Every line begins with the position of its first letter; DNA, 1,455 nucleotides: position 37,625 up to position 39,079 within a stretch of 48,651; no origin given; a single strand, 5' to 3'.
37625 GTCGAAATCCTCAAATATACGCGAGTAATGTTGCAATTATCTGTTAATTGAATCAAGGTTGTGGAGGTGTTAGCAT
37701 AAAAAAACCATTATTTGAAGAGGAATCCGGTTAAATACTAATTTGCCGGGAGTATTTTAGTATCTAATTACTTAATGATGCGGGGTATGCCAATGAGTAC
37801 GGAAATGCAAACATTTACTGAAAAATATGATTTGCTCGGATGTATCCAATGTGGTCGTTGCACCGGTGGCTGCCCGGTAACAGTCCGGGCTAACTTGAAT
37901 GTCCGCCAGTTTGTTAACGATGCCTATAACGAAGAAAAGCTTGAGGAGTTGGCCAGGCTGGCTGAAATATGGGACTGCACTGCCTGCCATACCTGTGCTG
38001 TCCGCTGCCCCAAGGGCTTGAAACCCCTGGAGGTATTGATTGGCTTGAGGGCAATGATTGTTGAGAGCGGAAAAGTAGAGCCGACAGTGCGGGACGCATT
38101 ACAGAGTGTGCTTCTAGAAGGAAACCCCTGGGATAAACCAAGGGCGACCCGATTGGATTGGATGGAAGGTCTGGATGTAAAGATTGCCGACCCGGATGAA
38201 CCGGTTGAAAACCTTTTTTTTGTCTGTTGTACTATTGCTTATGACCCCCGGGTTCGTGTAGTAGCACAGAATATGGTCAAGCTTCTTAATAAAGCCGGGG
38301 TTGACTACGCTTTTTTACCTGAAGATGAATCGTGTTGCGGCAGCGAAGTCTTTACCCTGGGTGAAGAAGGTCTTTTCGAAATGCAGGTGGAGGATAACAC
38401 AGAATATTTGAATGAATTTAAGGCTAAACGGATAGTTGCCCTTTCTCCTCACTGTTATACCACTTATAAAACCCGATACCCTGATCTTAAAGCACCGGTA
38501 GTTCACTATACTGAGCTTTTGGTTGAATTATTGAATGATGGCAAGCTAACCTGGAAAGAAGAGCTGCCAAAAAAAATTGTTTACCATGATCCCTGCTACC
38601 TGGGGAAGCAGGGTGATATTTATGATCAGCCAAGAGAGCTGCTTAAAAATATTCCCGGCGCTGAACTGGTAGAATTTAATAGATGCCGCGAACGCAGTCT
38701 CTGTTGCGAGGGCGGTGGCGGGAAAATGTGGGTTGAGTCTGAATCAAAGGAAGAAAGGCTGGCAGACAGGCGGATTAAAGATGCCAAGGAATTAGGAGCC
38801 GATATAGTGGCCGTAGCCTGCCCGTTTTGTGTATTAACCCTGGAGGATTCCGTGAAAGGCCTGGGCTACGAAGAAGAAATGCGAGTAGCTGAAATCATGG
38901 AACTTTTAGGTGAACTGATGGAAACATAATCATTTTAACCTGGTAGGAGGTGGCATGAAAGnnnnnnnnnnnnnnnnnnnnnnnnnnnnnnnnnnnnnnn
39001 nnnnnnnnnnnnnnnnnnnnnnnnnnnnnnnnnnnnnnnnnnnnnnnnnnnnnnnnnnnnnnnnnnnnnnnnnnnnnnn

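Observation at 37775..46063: Eight-gene soluble redox operon: HdrD-like + EtfBA + HdrA + MvhD + FlxC/B/A-like, directly downstream of selABD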

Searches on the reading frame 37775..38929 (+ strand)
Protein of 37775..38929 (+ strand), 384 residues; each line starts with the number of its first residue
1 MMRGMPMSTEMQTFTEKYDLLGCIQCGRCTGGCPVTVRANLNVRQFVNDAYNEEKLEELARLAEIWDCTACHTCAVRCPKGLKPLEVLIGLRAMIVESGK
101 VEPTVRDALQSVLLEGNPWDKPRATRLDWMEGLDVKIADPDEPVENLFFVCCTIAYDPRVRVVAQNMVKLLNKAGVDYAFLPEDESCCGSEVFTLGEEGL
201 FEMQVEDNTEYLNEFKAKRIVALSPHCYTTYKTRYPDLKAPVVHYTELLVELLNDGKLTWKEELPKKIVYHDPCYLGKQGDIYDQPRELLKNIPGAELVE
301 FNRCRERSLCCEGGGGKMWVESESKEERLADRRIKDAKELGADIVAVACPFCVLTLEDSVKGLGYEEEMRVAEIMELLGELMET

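Call 3: search_protein_families(library=pfam, proteins=[window:37775-38929:+])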
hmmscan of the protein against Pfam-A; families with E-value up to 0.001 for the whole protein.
window:37775-38929:+ (384 aa): 6 families
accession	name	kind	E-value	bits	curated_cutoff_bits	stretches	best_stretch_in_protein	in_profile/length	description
PF02754.22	CCG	-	6e-32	110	20.6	2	268-356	1-84/85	Cysteine-rich domain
PF13183.11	Fer4_8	-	9.5e-11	42.5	27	1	21-82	3-68/68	4Fe-4S dicluster domain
PF13534.11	Fer4_17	-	8e-10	39.6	22.2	1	23-82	2-60/61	4Fe-4S dicluster domain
PF13187.11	Fer4_9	-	5.9e-09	36.3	27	1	23-81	2-50/52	4Fe-4S dicluster domain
PF13237.11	Fer4_10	-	2.5e-08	34.2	25.5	1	18-79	4-53/53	4Fe-4S dicluster domain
PF12838.12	Fer4_7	-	0.00024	21.9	27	0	23-81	2-51/52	4Fe-4S dicluster domain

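Call 4: search_protein_families(library=ncbifam, proteins=[window:37775-38929:+])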
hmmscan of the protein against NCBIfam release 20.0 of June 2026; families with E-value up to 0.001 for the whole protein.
window:37775-38929:+ (384 aa): 23 families
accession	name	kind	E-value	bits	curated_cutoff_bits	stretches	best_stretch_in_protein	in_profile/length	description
NF004898.0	PRK06259.1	equivalog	9.8e-53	179.5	385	1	10-380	123-486/488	fumarate reductase (CoM/CoB) subunit TfrB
NF045670.1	quin_L_LdhH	equivalog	1.6e-28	99.4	800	1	147-378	470-705/706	L-lactate dehydrogenase (quinone) large subunit LdhH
NF008369.0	PRK11168.1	equivalog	1.5e-23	83.4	278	2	147-359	170-383/401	anaerobic glycerol-3-phosphate dehydrogenase subunit C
NF045724.1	ferredox_TmcB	equivalog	6.6e-22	77.7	735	1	52-383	86-429/430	electron transfer complex ferredoxin TmcB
TIGR03290.1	CoB_CoM_SS_C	equivalog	5.5e-19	68.6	160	1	22-116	3-96/144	CoB--CoM heterodisulfide reductase subunit C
NF045663.1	diclust_near_Sec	equivalog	1.9e-18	66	530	1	23-352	309-614/759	pyridine nucleotide-disulfide oxidoreductase/dicluster-binding protein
TIGR03379.1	glycerol3P_GlpC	equivalog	9.5e-18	64.1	279.9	1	148-360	166-381/397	anaerobic glycerol-3-phosphate dehydrogenase subunit GlpC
NF041890.1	hdrC_Methbact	equivalog_domain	4.1e-14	52.6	270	1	14-107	22-113/192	ferredoxin:CoB-CoM heterodisulfide reductase subunit HdrC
NF041779.1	hetero_SS_HdrC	equivalog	6e-13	48.7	350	1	20-99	30-107/198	ferredoxin:CoB-CoM heterodisulfide reductase subunit HdrC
NF045711.1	sulf_resp_HmcF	equivalog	2e-12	46.7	750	1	231-358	296-427/457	sulfate respiration complex iron-sulfur protein HmcF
NF045796.1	DsrK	equivalog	3.4e-12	45.7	400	1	240-320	297-377/453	sulfate reduction electron transfer complex DsrMKJOP subunit DsrK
NF008434.0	PRK11274.1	equivalog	7.7e-11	41.5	333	1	242-358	275-390/409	glycolate oxidase subunit GlcF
NF038018.1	qmoC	equivalog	5.2e-10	39.3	300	1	22-100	19-96/360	quinone-interacting membrane-bound oxidoreductase complex subunit QmoC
NF004616.0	PRK05950.1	subfamily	3.2e-09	36.3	228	1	16-98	142-236/238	succinate dehydrogenase iron-sulfur subunit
NF009226.0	PRK12576.1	equivalog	2.1e-07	30.6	344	1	15-94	148-236/317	succinate dehydrogenase/fumarate reductase iron-sulfur subunit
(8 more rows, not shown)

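Call 8: find_related_loci(query=window:37775-38929:+, collection=genome_contigs, flank=10000)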
Query window:37775-38929:+ (384 aa) in genome_contigs; peptide patterns used: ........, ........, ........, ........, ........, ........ (x = any residue, [..] = any of these).
161 stretches matched a pattern; 82 encode a relative of the query (tblastn E <= 1e-3); the best 80 are kept; 78 distinct loci.
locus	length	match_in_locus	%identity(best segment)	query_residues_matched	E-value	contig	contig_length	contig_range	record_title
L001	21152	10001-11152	92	1-384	0e+0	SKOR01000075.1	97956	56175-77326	MAG: Syntrophomonadaceae bacterium isolate CSSed162cmA_337 CSSed16-2cmA-53, whole genome shotgun sequence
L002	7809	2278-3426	89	1-383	0e+0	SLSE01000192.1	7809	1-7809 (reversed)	MAG: Syntrophomonadaceae bacterium isolate CSSed165cm_595 CSSed16-5cm-40857, whole genome shotgun sequence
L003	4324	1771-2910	88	1-380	0e+0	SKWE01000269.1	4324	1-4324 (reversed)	MAG: Syntrophomonadaceae bacterium isolate CSSed162cmB_188 CSSed16-2cmB-112436, whole genome shotgun sequence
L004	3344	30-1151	90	1-374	0e+0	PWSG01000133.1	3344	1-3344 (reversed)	MAG: Syntrophomonadaceae bacterium isolate CSSed11_134 CS-Sed11-C74653, whole genome shotgun sequence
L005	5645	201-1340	88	1-380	0e+0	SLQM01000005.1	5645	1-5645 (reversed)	MAG: Syntrophomonadaceae bacterium isolate CSSed165cm_530 CSSed16-5cm-71043, whole genome shotgun sequence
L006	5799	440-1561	90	1-374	0e+0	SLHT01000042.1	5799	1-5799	MAG: Syntrophomonadaceae bacterium isolate CSSed165cm_165 CSSed16-5cm-67844, whole genome shotgun sequence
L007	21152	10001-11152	86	1-384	0e+0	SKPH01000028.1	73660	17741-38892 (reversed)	MAG: Syntrophomonadaceae bacterium isolate CSSed162cmA_365R1 CSSed16-2cmA-155, whole genome shotgun sequence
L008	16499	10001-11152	85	1-384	0e+0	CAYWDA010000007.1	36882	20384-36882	MAG TPA_asm: uncultured Syntrophomonadaceae bacterium isolate SRP067234_co1_27 genome assembly, contig: k99_863235, whol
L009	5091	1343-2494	85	1-384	0e+0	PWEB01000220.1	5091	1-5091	MAG: Syntrophomonadaceae bacterium isolate T1Sed10_93 T1-Sed10-C21821, whole genome shotgun sequence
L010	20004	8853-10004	85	1-384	0e+0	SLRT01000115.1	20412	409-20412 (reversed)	MAG: Syntrophomonadaceae bacterium isolate CSSed165cm_584 CSSed16-5cm-6229, whole genome shotgun sequence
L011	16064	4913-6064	84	1-384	0e+0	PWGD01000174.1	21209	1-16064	MAG: Syntrophomonadaceae bacterium isolate T1Sed10_2 T1-Sed10-C2021, whole genome shotgun sequence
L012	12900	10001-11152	84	1-384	0e+0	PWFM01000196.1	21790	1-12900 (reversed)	MAG: Syntrophomonadaceae bacterium isolate T1Sed10_36 T1-Sed10-C1934, whole genome shotgun sequence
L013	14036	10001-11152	84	1-384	0e+0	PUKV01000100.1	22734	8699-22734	MAG: Syntrophomonadaceae bacterium isolate B1Sed10_67 B1-Sed10-C2080, whole genome shotgun sequence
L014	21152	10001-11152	83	1-384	0e+0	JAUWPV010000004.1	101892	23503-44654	MAG: Bacillota bacterium isolate CSMAG_2485 CSMAG_2485_k141_318946_length_101892_cov_27.7003, whole genome shotgun seque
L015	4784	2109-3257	84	2-384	0e+0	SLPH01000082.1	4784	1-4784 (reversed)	MAG: Syntrophomonadaceae bacterium isolate CSSed165cm_49 CSSed16-5cm-93510, whole genome shotgun sequence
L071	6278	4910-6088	48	7-382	3e-126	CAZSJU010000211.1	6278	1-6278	MAG TPA_asm: uncultured Anaerolineae bacterium isolate binchicken_co8_372 genome assembly, contig: NODE_24887_length_627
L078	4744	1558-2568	34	46-382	2e-59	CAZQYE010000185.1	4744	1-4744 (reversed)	MAG TPA_asm: uncultured Myxococcales bacterium isolate SRP162660_co1_320 genome assembly, contig: NODE_24547_length_4744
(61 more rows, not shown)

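Call 24: find_homologous_proteins(query=window:37775-38929:+, max_evalue=1e-20)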
Query window:37775-38929:+ (384 aa): 4372 proteins with E <= 1e-20 among 8000 candidates; the best 120 are listed.
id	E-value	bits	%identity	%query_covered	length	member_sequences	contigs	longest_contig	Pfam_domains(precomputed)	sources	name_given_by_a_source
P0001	5.4e-256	867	100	97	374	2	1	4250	PF13534.12,PF02754.22,PF13237.12,PF13183.12,PF13187.12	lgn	-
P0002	1.5e-246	836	94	100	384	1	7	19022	PF13534.12,PF02754.22,PF13237.12,PF13183.12,PF13187.12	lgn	-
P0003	1.1e-244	829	93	100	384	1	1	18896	PF13534.12,PF02754.22,PF13237.12,PF13183.12,PF13187.12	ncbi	-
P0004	4.4e-244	827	95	97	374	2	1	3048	PF13534.12,PF02754.22,PF13237.12,PF13183.12,PF13187.12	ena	-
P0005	1.4e-243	826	94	98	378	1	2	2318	PF13534.12,PF02754.22,PF13237.12,PF13183.12,PF13187.12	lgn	-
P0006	3.2e-241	818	93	97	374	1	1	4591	PF13534.12,PF02754.22,PF13237.12,PF13183.12,PF13187.12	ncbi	-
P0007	3.6e-239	811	93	97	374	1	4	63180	PF13534.12,PF02754.22,PF13237.12,PF13183.12,PF13187.12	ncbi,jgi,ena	-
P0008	2.1e-236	802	90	98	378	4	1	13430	PF13534.12,PF02754.22,PF13237.12,PF13183.12,PF13187.12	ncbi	-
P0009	8.2e-231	784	89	97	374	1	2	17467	PF13534.12,PF02754.22,PF13237.12,PF13183.12,PF13187.12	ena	-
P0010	1.8e-230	783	86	100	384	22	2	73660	PF13534.12,PF02754.22,PF13237.12,PF13183.12,PF13187.12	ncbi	-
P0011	1.1e-228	777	88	97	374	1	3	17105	PF13534.12,PF02754.22,PF13237.12,PF13183.12,PF13187.12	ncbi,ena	-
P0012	1.7e-227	773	87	97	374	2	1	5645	PF13534.12,PF02754.22,PF13237.12,PF13183.12,PF13187.12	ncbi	-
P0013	9.7e-226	767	85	100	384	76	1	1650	PF13534.12,PF02754.22,PF13237.12,PF13183.12,PF13187.12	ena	-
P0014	9.5e-225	764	84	100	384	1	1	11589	PF13534.12,PF02754.22,PF13237.12,PF13183.12,PF13187.12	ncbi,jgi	-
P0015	1.2e-224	763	84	100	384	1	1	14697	PF13534.12,PF02754.22,PF13237.12,PF13183.12,PF13187.12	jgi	-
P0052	2.1e-210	717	78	99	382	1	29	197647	PF13534.12,PF02754.22,PF13237.12,PF13183.12,PF13187.12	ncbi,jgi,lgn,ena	-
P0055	3.0e-209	713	78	98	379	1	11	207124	PF13534.12,PF02754.22,PF13237.12,PF13183.12,PF13187.12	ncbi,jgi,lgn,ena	jgi:Fe-S oxidoreductase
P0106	2.1e-188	644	71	98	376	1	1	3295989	PF13534.12,PF02754.22,PF13237.12,PF13183.12,PF13187.12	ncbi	-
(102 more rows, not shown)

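Call 27: search_protein_families(library=pfam, max_evalue=0.00001, proteins=[L071:6-1016:+, L071:1046-1951:+, L071:1695-2924:+, L071:2947-4257:+, L071:4367-4906:+, L071:4910-6091:+, L078:370-2577:+, L078:2655-4364:-])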
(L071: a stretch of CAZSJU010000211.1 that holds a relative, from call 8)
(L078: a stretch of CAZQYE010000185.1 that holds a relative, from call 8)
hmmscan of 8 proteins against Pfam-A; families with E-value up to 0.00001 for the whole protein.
L071:6-1016:+ (336 aa): 1 family
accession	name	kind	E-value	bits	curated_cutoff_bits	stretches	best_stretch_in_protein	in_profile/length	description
PF02690.20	Na_Pi_cotrans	-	4.9e-07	30.3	29.1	0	197-280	23-99/137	Na+/Pi-cotransporter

L071:1046-1951:+ (301 aa): 1 family
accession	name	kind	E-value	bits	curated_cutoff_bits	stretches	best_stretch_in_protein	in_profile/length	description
PF00582.32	Usp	-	5e-22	79.4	24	1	154-294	2-140/141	Universal stress protein family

L071:1695-2924:+ (409 aa): 8 families
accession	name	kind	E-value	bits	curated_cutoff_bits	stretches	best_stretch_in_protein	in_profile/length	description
PF07726.17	AAA_3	-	5.2e-64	214.4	27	1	131-261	1-131/131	ATPase family associated with various cellular activities (AAA)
PF17863.7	AAA_lid_2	-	9e-23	80.3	22.7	1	329-400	2-73/74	AAA lid domain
PF07728.20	AAA_5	-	4.4e-18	66.1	22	1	131-259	1-139/139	AAA domain (dynein-related subfamily)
PF20030.5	bpMoxR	-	5.5e-14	52.2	27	1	103-279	5-180/205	MoxR domain in the MoxR-vWA-beta-propeller ternary systems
PF01078.27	Mg_chelatase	-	7.2e-07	29.2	20.3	0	112-154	5-47/207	Magnesium chelatase, subunit ChlI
PF00158.32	Sigma54_activat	-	9.1e-07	29.1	20.2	1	117-241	10-142/168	Sigma-54 interaction domain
PF00493.29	MCM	-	1.3e-06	28.1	23.3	1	123-244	51-175/224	MCM P-loop domain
PF00004.35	AAA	-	2.1e-06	28.6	21.2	1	132-241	1-109/131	ATPase family associated with various cellular activities (AAA)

L071:2947-4257:+ (436 aa): 2 families
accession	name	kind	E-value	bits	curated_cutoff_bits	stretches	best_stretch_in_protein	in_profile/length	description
PF01882.25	DUF58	-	3.1e-27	95.6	23.4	1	197-367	2-170/216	Protein of unknown function DUF58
PF13519.12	VWA_2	-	4.3e-08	34.2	27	1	233-337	1-105/107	von Willebrand factor type A domain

L071:4367-4906:+ (179 aa): 1 family
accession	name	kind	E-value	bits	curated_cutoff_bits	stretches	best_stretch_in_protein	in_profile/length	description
PF07992.20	Pyr_redox_2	-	1.4e-09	38.2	26.1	1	19-145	168-291/291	Pyridine nucleotide-disulphide oxidoreductase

L071:4910-6091:+ (393 aa): 5 families
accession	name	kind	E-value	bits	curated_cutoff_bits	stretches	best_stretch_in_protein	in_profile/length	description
PF02754.22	CCG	-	1.1e-31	109.2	20.6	2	279-367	1-84/85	Cysteine-rich domain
PF13183.11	Fer4_8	-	2.3e-11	44.5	27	1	16-76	4-68/68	4Fe-4S dicluster domain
PF13534.11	Fer4_17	-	5.2e-08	33.7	22.2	1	17-76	2-60/61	4Fe-4S dicluster domain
PF13187.11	Fer4_9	-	1.1e-07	32.2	27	1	17-75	2-50/52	4Fe-4S dicluster domain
PF13237.11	Fer4_10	-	2.7e-07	30.9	25.5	1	16-73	8-53/53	4Fe-4S dicluster domain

L078:370-2577:+ (735 aa): 7 families
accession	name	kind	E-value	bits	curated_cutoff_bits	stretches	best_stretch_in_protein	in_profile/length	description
PF02754.22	CCG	-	5.6e-29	100.5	20.6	2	622-707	2-84/85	Cysteine-rich domain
PF13183.11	Fer4_8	-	1.2e-10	42.2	27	0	406-432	46-67/68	4Fe-4S dicluster domain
PF13237.11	Fer4_10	-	9.6e-09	35.5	25.5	0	290-311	4-25/53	4Fe-4S dicluster domain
PF13187.11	Fer4_9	-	2.7e-08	34.1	27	0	294-309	1-16/52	4Fe-4S dicluster domain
PF13534.11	Fer4_17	-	1.4e-06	29.2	22.2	0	290-309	41-60/61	4Fe-4S dicluster domain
PF12838.12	Fer4_7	-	1.4e-06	29.1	27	0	289-307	32-50/52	4Fe-4S dicluster domain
PF12797.12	Fer4_2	-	3.7e-06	27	24.5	0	286-307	1-22/22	4Fe-4S binding domain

L078:2655-4364:- (569 aa): 2 families
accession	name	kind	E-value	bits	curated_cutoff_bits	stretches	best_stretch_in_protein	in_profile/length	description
PF00890.30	FAD_binding_2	-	5.7e-89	299.6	20.4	1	14-552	1-414/414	FAD binding domain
PF01266.30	DAO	-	8.1e-07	29.3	27.9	0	14-93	1-58/353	FAD dependent oxidoreductase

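Call 29: search_solved_structures(query=window:37775-38929:+, max_evalue=0.001, show_alignments=3)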
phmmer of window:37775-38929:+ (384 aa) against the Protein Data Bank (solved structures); distinct sequences matched with E-value up to 0.001: 12.
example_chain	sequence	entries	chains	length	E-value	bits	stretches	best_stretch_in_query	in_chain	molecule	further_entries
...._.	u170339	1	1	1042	1.2e-49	172.5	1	65-378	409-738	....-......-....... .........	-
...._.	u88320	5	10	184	6.4e-13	51.5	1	20-114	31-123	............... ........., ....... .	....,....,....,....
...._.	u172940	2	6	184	1.4e-12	50.4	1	16-103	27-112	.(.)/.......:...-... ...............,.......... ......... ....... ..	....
7bkb_C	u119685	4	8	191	1.5e-12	50.3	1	22-105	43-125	CoB--CoM heterodisulfide reductase subunit C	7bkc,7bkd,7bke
8rvv_C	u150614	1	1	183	9.8e-12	47.6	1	20-106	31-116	H(2):CoB-CoM heterodisulfide,ferredoxin reductase subunit C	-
8rvu_c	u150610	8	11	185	1e-11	47.6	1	20-106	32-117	H(2):CoB-CoM heterodisulfide,ferredoxin reductase subunit C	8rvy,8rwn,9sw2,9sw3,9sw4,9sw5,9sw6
8rvv_B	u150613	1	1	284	2e-07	33.4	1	242-379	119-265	H(2):CoB-CoM heterodisulfide,ferredoxin reductase subunit B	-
8rvu_b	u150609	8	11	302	2.4e-07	33.2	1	242-379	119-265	H(2):CoB-CoM heterodisulfide,ferredoxin reductase subunit B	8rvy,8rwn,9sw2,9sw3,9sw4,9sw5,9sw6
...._C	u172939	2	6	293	2.6e-05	26.5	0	293-381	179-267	H(2)/formate:CoB-CoM heterodisulfide,ferredoxin reductase subunit B2 | Heterodisulfide reductase subunit B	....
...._B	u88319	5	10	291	4.9e-05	25.5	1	241-379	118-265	Heterodisulfide reductase, subunit B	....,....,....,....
6lum_B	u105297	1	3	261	0.00022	23.4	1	16-88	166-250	Succinate dehydrogenase subunit B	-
1kf6_B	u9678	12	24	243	0.00093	21.3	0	15-87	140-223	FUMARATE REDUCTASE IRON-SULFUR PROTEIN | Fumarate reductase iron-sulfur subunit | Fumarate reductase (Anaerobic), Fe-S subunit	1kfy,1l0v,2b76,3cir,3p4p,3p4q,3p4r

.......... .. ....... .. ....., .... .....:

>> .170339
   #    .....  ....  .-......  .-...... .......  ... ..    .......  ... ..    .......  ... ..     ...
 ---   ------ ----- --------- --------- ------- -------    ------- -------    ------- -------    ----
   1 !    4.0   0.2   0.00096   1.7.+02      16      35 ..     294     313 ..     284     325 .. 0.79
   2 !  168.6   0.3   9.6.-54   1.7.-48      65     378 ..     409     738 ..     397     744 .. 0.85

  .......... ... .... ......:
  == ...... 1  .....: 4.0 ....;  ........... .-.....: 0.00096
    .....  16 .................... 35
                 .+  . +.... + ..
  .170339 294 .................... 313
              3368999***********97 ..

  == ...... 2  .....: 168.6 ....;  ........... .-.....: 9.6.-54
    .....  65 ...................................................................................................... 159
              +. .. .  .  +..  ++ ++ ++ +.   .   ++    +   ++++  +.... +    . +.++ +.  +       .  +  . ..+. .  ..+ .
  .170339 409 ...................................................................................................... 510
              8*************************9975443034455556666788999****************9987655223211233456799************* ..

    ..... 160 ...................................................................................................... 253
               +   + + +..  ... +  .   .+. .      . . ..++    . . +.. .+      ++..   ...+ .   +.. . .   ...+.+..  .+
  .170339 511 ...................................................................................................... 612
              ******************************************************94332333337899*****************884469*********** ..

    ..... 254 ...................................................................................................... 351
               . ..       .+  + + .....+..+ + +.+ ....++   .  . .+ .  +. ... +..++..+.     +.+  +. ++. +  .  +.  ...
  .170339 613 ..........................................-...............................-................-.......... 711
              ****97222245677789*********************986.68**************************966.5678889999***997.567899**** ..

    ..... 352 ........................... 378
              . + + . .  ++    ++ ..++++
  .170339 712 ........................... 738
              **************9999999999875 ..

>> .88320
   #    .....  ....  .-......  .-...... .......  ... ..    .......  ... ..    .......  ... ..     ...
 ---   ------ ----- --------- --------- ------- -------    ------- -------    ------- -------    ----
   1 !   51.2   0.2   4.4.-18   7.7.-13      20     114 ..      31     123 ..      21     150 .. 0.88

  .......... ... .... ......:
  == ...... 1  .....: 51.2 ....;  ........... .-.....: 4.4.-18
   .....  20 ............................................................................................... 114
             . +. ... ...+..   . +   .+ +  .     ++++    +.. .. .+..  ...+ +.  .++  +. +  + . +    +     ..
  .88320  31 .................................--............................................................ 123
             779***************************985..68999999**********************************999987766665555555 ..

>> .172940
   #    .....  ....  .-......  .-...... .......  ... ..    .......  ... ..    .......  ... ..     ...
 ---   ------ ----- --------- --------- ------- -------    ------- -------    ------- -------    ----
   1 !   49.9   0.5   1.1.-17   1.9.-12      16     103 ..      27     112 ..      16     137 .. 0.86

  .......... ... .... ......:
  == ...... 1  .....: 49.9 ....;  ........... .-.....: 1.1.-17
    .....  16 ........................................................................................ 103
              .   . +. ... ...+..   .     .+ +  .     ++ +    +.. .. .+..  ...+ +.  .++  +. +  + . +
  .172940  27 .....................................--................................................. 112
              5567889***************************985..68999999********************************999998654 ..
